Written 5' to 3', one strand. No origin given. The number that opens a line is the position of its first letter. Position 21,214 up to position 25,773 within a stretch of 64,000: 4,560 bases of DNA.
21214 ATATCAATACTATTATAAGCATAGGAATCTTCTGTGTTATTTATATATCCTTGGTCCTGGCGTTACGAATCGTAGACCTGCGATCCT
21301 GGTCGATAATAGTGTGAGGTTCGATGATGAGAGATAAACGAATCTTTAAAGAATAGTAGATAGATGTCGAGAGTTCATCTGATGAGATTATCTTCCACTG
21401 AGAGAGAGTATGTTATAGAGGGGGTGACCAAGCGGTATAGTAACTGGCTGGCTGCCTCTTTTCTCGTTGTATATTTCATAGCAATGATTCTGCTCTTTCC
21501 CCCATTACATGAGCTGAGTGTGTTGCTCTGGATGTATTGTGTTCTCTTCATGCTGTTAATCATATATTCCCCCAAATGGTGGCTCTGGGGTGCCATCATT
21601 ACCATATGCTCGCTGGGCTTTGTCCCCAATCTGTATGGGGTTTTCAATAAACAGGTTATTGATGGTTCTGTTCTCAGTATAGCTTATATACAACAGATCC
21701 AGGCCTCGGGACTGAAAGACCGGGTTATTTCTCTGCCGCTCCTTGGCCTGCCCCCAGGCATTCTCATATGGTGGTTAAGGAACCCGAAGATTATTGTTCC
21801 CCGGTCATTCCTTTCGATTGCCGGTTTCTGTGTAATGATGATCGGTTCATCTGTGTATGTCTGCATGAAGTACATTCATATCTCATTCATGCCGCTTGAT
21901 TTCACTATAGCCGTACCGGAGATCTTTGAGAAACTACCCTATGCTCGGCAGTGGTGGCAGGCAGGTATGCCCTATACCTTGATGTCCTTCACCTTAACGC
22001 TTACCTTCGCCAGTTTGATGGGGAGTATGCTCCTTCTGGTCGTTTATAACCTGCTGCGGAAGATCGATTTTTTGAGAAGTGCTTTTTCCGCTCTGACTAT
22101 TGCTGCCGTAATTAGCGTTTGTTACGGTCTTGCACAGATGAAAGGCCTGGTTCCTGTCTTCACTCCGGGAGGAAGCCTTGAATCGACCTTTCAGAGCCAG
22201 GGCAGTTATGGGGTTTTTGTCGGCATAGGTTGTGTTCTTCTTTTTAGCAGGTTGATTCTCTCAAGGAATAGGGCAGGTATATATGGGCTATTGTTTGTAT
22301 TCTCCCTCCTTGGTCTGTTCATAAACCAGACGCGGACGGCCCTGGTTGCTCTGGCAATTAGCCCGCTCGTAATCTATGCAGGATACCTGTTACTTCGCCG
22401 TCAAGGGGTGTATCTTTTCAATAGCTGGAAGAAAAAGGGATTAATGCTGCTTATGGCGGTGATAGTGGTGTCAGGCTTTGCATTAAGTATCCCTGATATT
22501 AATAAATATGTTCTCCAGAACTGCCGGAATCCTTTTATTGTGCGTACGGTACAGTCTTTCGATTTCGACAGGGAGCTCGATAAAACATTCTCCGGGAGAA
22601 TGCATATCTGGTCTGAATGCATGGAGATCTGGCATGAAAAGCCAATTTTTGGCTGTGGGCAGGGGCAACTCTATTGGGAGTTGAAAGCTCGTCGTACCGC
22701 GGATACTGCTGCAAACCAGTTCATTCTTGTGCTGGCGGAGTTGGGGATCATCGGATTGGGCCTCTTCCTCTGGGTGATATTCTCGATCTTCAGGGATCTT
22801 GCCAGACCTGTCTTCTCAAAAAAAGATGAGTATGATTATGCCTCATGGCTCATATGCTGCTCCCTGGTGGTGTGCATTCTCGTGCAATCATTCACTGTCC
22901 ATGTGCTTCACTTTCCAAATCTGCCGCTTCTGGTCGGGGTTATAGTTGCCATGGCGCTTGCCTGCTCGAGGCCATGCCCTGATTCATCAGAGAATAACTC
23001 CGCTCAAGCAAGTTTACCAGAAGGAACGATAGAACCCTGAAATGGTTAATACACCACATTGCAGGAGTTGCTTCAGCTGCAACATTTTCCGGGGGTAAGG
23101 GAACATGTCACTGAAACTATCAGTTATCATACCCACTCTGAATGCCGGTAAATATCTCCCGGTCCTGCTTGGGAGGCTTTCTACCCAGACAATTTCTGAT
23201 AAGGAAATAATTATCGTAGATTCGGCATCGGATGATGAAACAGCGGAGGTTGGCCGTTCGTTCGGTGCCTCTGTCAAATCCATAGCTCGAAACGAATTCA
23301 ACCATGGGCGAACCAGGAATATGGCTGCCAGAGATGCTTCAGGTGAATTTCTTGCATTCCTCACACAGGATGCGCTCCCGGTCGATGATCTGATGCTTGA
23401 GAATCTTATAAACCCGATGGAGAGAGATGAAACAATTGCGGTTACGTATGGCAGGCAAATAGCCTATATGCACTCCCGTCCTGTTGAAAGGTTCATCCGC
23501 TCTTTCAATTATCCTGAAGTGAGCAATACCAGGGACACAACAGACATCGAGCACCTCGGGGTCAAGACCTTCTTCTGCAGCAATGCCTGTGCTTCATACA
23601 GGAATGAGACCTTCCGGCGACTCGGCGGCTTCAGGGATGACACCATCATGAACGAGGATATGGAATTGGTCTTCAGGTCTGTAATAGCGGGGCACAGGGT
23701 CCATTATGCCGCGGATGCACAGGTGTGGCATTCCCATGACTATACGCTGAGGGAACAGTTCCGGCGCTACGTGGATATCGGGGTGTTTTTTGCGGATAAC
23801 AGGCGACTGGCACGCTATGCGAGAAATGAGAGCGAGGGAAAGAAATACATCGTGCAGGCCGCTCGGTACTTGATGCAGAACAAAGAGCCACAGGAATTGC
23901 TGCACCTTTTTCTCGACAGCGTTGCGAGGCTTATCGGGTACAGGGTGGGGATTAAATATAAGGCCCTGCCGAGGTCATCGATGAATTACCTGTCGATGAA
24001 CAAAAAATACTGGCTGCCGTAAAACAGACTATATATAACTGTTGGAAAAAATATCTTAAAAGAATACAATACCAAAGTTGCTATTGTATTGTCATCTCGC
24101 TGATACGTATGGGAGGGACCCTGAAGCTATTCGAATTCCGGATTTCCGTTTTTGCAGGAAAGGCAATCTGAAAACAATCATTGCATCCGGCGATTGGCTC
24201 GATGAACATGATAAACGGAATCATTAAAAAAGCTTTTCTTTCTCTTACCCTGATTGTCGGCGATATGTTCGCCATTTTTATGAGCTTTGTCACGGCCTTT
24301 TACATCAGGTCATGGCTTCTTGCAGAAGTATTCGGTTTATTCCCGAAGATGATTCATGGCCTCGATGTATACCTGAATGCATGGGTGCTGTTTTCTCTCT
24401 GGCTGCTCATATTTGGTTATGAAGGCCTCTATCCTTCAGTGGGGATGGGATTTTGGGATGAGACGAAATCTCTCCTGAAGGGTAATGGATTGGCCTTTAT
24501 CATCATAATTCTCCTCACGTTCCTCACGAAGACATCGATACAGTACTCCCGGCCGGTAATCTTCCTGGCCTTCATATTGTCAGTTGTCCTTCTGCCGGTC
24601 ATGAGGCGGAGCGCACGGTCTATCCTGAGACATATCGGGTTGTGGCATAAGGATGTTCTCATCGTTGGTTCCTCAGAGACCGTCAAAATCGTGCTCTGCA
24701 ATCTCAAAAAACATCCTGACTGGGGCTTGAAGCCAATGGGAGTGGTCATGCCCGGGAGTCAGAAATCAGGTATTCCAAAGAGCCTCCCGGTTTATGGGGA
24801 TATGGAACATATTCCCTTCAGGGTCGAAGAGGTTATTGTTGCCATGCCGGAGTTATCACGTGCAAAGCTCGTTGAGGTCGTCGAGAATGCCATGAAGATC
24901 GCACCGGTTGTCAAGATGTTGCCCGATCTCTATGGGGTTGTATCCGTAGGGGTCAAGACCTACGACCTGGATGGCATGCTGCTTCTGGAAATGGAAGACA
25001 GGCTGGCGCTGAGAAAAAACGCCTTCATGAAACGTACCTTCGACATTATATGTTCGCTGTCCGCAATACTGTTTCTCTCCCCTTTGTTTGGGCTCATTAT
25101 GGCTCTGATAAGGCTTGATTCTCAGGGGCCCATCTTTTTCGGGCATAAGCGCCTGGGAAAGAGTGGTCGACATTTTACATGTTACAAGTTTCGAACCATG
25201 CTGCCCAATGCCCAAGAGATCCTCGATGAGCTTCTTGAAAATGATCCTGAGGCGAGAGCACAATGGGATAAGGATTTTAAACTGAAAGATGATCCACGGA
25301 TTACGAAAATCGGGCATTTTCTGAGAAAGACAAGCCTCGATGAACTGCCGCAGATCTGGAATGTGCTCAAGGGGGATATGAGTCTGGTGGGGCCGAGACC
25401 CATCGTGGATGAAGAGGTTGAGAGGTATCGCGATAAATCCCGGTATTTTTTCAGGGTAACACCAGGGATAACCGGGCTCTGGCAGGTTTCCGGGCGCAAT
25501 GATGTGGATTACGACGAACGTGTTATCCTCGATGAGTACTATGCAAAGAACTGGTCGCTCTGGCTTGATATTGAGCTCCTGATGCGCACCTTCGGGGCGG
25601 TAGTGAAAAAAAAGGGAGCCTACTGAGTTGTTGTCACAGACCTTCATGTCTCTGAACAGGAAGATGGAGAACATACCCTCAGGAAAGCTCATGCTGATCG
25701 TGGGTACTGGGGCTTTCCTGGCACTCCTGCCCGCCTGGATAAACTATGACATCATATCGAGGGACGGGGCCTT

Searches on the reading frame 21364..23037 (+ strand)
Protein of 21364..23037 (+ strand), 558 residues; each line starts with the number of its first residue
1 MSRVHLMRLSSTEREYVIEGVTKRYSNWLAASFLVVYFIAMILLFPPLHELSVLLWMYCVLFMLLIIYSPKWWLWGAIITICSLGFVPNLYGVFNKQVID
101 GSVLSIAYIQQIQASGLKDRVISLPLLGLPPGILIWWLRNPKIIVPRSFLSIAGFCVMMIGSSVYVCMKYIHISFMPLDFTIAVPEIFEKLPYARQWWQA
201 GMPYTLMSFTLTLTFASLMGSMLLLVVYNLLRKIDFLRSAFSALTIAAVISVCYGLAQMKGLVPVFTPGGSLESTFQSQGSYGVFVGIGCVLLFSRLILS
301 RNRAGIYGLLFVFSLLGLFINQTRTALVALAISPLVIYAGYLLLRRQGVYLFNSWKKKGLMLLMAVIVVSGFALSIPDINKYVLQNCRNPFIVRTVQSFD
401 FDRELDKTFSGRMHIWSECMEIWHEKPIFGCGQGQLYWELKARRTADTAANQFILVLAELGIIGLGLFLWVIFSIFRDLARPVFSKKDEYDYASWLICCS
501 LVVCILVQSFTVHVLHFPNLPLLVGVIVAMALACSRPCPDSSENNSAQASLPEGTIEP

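Call 20: search_protein_families(library=pfam, proteins=[window:21364-23037:+], max_evalue=0.001)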
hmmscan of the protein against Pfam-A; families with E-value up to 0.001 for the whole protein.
window:21364-23037:+ (558 aa): 1 family
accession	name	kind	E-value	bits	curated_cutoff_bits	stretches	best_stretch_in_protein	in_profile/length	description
PF04932.20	Wzy_C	-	2e-16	60.5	31.7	1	309-469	1-149/149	O-Antigen ligase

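Call 30: search_protein_families(library=ncbifam, proteins=[window:21364-23037:+], max_evalue=0.001)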
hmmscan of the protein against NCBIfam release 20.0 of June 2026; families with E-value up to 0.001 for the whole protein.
window:21364-23037:+ (558 aa): 1 family
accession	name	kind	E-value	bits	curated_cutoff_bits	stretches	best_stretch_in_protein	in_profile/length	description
NF058641.1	TfpM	equivalog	3.9e-11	42.6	600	1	407-490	242-319/421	O-linking oligosaccharyltransferase TfpM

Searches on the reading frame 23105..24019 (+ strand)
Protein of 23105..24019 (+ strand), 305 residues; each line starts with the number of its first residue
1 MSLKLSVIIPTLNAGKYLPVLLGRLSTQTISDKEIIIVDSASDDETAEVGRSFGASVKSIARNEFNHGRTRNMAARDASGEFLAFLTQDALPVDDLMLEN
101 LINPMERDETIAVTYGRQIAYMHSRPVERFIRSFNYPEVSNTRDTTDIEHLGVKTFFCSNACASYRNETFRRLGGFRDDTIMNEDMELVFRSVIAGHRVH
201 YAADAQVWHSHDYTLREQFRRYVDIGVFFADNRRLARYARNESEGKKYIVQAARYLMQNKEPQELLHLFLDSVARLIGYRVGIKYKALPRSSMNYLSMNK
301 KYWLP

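Call 20: search_protein_families(library=pfam, proteins=[window:23105-24019:+], max_evalue=0.001)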
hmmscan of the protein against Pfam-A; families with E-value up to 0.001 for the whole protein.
window:23105-24019:+ (305 aa): 4 families
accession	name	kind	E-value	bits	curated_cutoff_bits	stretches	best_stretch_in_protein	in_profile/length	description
PF00535.33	Glycos_transf_2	-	1.1e-24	87.7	23.3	1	6-173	1-167/168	Glycosyl transferase family 2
PF13641.12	Glyco_tranf_2_3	-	7.4e-10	39.7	27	1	5-220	3-222/230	Glycosyltransferase like family 2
PF13632.12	Glyco_trans_2_3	-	1e-06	29.2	27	1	93-223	11-140/198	Glycosyl transferase family group 2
PF10111.15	Glyco_tranf_2_2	-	2.7e-06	27.5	27.3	1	6-224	1-233/276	Glycosyltransferase like family 2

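Call 30: search_protein_families(library=ncbifam, proteins=[window:23105-24019:+], max_evalue=0.001)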
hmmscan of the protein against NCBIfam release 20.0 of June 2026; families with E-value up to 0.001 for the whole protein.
window:23105-24019:+ (305 aa): 16 families
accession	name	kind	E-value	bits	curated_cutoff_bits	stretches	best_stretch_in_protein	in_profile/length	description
TIGR03965.1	mycofact_glyco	equivalog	4.5e-23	81.8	280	1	5-226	76-297/467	mycofactocin biosynthesis glycosyltransferase MftF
NF041875.1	EPS_EpsD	equivalog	4.5e-21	75.6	370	1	5-226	1-220/325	exopolysaccharide biosynthesis glycosyltransferase EpsD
TIGR04283.1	glyco_like_mftF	equivalog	1e-17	64.5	182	1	5-191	1-168/221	TIGR04283 family arsenosugar biosynthesis glycosyltransferase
NF041394.1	GtaseAglG_Halo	equivalog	1.1e-12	47.9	440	1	5-222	3-227/304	glucosyl-dolichyl phosphate glucuronosyltransferase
NF038302.1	EPS_HpsE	equivalog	3.9e-12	45.8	300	1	4-209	2-222/307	hormogonium polysaccharide biosynthesis glycosyltransferase HpsE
NF007482.0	PRK10073.1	equivalog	1.1e-11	44.3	423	1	3-109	6-114/334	glycosyltransferase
TIGR03937.1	PgaC_IcaA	equivalog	2.3e-10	40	422.3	1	4-219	46-260/407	poly-beta-1,6-N-acetyl-D-glucosamine synthase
NF047683.1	TeichurnBiosyTuaG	equivalog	1.7e-09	37.7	400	1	4-115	7-120/252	teichuronic acid biosynthesis protein TuaG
NF010496.0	PRK13915.1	equivalog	1.6e-08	34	262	1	4-114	32-151/307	glucosyl-3-phosphoglycerate synthase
NF050050.1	ProtGlycPglI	equivalog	6.8e-08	32.2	500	1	4-95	3-99/306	GalNAc(5)-diNAcBac-PP-undecaprenol beta-1,3-glucosyltransferase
NF045692.1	OglycostaseCruG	equivalog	7.4e-07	28.4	600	1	4-51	42-89/386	2'-O-glycosyltransferase CruG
NF053739.1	GlytfEpsEBac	equivalog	1.1e-06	27.9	450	1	4-228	2-223/265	glycosyltransferase EpsE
NF050819.1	PolSacchBiosHfsG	equivalog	3.4e-06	26.4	500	1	4-134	13-146/302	polysaccharide biosynthesis protein HfsG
TIGR04440.1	glyco_TIGR04440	domain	4.8e-06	26.5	70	1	4-152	1-153/215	TIGR00180 family glycosyltransferase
NF008558.0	PRK11498.1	equivalog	0.00021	19.3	992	1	34-202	307-474/872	UDP-forming cellulose synthase catalytic subunit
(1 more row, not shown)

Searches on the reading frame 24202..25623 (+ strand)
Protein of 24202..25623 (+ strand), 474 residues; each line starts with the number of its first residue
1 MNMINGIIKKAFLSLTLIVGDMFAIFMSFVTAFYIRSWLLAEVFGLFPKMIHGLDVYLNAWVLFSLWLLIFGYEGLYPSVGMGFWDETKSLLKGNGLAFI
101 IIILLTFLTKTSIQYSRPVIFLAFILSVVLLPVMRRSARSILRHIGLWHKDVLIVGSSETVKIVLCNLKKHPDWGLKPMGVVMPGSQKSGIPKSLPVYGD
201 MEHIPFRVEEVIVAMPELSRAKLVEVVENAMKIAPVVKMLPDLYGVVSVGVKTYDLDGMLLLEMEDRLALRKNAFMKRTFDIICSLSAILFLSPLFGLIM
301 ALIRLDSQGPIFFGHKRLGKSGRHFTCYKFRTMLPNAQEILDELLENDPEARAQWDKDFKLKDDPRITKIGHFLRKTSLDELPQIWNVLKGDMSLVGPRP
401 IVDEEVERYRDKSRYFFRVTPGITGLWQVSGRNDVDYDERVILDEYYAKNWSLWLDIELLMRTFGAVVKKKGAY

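Call 10: search_protein_families(library=pfam, proteins=[window:24202-25623:+], max_evalue=1)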
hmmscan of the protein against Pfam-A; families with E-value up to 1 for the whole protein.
window:24202-25623:+ (474 aa): 2 families
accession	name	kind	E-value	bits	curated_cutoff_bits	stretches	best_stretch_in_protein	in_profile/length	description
PF02397.22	Bac_transf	-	7.7e-69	231.3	27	1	277-469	1-179/179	Bacterial sugar transferase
PF13727.12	CoA_binding_3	-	7e-08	33.1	25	1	81-228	11-162/175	CoA-binding domain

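Call 11: search_protein_families(library=ncbifam, proteins=[window:24202-25623:+], max_evalue=1)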
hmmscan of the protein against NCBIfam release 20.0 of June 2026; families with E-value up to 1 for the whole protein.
window:24202-25623:+ (474 aa): 10 families
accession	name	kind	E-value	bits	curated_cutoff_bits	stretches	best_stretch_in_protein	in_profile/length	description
TIGR03022.1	WbaP_sugtrans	subfamily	1.3e-151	505.9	403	1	17-474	1-456/456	undecaprenyl-phosphate galactose phosphotransferase WbaP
TIGR03025.1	EPS_sugtrans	subfamily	2.8e-122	409.1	295.55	1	20-474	2-445/445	exopolysaccharide biosynthesis polyprenyl glycosylphosphotransferase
TIGR03023.1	WcaJ_sugtrans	equivalog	5.8e-98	329.1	410.75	1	21-474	3-453/453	undecaprenyl-phosphate glucose phosphotransferase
NF011751.0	PRK15204.1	equivalog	1.3e-96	324.1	907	1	17-474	17-476/476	undecaprenyl-phosphate galactose phosphotransferase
NF052601.1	undeca_RfbP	equivalog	4.6e-85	284.8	330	1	269-474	37-244/244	undecaprenyl-phosphate galactose phosphotransferase family protein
NF041877.1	EPS_EpsZ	equivalog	6.1e-61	206.5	800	1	275-473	264-458/459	exopolysaccharide biosynthesis polyisoprenyl-phosphate hexose-1-phosphate transferase EpsZ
TIGR03013.1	EpsB_2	subfamily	9.9e-52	176.5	393.35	1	67-473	42-442/443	TIGR03013 family XrtA/PEP-CTERM system glycosyltransferase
NF007518.0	PRK10124.1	equivalog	2.9e-51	174.6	684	1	28-473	24-463/464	undecaprenyl-phosphate glucose phosphotransferase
NF050817.1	PolSacchBiosHfsE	equivalog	6.6e-36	124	750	1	204-465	200-457/467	polysaccharide biosynthesis protein HfsE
NF045514.1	glycotran_HepC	equivalog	4.7e-26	91.4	140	1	274-402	114-213/220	heterocyst development glycosyltransferase HepC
